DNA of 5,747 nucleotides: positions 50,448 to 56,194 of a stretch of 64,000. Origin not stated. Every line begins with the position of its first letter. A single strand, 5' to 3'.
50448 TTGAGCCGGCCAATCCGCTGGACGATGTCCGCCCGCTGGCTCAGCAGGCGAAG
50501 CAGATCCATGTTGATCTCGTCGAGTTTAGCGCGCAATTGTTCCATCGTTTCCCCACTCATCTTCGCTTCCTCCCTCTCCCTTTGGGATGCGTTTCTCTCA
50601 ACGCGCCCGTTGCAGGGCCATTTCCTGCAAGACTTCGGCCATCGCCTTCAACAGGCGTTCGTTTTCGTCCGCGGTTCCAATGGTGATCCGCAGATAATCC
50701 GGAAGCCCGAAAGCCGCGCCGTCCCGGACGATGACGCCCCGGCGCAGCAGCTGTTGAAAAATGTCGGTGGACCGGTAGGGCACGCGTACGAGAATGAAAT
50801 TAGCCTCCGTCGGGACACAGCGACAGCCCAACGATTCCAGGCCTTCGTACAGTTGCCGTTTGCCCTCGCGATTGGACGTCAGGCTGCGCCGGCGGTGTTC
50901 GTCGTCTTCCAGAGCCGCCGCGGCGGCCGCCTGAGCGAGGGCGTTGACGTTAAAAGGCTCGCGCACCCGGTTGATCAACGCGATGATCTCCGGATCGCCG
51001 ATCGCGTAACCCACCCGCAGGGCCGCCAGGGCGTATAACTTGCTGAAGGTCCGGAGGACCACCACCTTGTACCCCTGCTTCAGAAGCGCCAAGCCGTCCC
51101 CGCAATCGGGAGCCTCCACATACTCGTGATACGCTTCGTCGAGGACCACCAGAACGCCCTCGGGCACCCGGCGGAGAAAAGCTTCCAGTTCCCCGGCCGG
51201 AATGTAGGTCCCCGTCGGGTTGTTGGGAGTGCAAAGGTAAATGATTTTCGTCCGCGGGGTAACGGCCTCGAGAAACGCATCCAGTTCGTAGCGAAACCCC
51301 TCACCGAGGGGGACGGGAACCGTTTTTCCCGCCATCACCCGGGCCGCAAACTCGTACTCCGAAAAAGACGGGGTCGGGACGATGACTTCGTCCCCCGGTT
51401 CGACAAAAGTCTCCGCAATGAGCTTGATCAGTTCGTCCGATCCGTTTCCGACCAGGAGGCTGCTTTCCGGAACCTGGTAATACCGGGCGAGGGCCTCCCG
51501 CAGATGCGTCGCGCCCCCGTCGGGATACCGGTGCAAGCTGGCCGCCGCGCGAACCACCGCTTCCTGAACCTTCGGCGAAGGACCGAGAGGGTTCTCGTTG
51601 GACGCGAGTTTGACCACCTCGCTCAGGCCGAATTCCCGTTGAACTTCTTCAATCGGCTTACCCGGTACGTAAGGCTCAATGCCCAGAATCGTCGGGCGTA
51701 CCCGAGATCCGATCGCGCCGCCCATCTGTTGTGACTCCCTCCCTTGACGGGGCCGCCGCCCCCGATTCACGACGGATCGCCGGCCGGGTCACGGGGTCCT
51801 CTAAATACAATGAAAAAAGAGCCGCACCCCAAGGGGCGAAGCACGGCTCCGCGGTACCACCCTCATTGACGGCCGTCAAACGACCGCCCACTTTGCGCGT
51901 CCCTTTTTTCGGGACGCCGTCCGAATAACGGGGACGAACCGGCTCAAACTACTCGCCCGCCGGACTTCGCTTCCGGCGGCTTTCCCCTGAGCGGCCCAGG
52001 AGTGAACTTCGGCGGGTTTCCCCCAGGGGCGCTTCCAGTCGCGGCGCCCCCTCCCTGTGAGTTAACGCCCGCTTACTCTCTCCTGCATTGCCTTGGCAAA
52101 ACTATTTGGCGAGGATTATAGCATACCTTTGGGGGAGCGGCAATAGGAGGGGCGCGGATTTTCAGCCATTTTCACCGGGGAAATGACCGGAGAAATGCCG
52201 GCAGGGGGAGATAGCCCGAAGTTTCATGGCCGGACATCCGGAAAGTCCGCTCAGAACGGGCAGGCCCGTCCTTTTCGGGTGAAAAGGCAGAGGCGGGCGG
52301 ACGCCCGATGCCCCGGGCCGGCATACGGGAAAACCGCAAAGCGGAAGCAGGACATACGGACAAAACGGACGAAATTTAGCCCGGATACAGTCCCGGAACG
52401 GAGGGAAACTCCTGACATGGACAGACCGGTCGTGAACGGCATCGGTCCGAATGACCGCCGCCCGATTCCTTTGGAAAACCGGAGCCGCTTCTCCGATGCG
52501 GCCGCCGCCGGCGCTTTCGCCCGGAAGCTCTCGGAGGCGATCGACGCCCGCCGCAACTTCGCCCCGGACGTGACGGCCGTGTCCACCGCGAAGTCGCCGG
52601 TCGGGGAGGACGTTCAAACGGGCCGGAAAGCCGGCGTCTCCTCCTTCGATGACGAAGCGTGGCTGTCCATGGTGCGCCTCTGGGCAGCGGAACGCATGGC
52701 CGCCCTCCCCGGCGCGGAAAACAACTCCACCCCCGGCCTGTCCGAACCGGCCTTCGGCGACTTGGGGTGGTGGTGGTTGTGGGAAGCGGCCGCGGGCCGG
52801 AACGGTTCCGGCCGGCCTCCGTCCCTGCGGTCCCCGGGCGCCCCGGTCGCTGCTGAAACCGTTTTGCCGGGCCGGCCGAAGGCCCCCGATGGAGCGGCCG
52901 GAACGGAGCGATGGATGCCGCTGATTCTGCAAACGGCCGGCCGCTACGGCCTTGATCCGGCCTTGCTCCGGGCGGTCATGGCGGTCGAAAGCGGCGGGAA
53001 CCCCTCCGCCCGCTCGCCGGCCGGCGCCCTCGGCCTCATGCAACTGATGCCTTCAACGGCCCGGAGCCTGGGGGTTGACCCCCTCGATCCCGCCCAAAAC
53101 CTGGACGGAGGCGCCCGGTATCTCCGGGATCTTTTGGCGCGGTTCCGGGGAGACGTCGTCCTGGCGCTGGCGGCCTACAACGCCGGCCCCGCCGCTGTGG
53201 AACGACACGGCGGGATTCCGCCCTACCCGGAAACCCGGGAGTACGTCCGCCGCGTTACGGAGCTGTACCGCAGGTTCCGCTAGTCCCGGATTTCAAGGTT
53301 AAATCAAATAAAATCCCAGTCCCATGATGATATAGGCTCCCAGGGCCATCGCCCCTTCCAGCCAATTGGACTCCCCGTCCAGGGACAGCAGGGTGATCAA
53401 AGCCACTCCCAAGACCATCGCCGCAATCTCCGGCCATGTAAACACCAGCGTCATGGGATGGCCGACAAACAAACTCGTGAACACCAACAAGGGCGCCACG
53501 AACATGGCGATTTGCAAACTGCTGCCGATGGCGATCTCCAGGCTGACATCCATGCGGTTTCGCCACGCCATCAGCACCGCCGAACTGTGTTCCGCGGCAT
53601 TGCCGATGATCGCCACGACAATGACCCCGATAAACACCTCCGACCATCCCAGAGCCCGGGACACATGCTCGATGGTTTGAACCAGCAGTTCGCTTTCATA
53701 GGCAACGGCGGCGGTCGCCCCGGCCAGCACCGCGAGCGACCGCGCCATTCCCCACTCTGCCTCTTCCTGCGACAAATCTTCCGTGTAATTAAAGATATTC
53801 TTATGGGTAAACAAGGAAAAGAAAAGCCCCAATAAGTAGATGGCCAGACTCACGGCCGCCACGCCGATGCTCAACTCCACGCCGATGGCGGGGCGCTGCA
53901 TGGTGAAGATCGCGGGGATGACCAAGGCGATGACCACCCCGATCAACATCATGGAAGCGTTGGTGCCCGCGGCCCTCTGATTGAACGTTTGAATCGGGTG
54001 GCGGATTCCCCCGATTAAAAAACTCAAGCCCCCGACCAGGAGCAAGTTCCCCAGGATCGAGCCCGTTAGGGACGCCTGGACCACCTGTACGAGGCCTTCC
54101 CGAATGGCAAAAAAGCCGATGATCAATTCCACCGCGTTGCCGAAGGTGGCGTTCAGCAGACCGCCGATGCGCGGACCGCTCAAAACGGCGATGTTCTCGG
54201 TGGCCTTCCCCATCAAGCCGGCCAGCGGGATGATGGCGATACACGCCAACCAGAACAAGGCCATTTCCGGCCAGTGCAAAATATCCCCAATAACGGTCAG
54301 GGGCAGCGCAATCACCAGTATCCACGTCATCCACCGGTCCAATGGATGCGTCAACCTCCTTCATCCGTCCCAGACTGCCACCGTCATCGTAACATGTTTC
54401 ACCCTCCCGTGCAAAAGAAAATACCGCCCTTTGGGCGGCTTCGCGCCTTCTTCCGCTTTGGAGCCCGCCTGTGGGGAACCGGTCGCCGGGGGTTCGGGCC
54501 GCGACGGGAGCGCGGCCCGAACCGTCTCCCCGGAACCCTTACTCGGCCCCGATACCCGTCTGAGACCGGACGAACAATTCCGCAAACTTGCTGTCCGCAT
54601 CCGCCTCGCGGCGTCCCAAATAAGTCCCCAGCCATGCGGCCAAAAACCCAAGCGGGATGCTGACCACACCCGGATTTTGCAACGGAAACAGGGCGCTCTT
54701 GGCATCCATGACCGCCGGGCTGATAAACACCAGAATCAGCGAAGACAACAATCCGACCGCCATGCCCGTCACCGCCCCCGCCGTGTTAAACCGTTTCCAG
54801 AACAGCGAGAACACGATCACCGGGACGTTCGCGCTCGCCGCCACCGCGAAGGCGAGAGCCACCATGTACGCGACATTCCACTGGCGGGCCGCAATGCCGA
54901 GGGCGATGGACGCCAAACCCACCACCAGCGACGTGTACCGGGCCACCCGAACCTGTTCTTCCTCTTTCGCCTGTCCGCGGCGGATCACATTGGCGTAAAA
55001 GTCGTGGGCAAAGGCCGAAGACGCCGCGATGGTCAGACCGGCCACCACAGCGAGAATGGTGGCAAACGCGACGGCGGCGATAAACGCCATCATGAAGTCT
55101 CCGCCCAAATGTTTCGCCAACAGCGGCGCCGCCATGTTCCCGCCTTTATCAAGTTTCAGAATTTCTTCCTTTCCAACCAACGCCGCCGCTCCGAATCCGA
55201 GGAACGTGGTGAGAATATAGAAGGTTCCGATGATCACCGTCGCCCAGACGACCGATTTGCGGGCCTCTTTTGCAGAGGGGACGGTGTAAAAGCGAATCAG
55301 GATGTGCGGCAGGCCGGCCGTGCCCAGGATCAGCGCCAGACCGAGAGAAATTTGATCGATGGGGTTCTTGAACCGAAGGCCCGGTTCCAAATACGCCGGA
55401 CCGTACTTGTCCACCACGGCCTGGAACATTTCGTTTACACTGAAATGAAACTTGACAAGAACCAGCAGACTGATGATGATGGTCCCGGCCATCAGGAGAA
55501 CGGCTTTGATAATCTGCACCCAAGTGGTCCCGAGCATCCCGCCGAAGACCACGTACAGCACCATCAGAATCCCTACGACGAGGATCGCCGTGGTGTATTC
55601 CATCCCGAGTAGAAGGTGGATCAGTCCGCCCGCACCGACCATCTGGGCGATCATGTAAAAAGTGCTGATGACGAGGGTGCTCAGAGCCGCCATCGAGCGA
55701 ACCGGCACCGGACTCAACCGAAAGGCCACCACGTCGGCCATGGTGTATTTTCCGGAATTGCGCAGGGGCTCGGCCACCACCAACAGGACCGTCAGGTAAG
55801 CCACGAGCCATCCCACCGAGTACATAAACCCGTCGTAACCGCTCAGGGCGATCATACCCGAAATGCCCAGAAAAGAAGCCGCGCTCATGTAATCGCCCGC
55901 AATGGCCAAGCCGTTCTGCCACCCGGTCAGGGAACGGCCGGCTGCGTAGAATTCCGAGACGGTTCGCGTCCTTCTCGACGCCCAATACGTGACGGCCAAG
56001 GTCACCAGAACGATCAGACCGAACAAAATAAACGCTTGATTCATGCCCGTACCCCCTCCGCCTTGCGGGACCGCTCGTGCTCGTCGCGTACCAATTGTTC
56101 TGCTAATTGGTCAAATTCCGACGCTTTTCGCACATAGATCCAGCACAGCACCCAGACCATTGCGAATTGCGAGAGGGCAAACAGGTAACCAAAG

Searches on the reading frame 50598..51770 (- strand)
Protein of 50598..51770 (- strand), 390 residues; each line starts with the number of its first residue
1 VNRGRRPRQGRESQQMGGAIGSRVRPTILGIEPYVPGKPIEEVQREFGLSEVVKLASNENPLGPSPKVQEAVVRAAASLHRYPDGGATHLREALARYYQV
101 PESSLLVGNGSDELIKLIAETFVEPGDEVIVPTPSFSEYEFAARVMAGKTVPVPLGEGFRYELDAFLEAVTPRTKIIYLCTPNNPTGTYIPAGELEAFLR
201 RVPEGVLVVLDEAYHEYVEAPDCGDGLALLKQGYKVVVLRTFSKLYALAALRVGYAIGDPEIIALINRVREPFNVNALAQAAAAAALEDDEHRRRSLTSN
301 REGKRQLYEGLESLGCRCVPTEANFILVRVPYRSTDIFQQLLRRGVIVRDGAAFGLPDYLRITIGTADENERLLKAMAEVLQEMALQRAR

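Call 83: search_protein_families(library=pfam, proteins=[window:50598-51770:-], max_evalue=0.00001)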
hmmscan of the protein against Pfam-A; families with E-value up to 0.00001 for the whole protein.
window:50598-51770:- (390 aa): 2 families
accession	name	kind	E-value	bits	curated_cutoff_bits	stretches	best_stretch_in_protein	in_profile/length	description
PF00155.27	Aminotran_1_2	-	1.1e-69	235.8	19.7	1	51-376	2-360/361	Aminotransferase class I and II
PF00266.25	Aminotran_5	-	5.6e-09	35.9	21.5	1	71-213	29-177/371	Aminotransferase class-V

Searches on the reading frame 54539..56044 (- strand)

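Call 83: search_protein_families(library=pfam, proteins=[window:54539-56044:-], max_evalue=0.00001)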
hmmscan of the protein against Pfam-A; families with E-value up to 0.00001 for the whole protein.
window:54539-56044:- (501 aa): 1 family
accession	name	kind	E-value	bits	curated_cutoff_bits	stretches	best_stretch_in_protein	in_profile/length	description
PF00474.23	SSF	-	4.3e-115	385.3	22.8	1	32-431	1-406/406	Sodium:solute symporter family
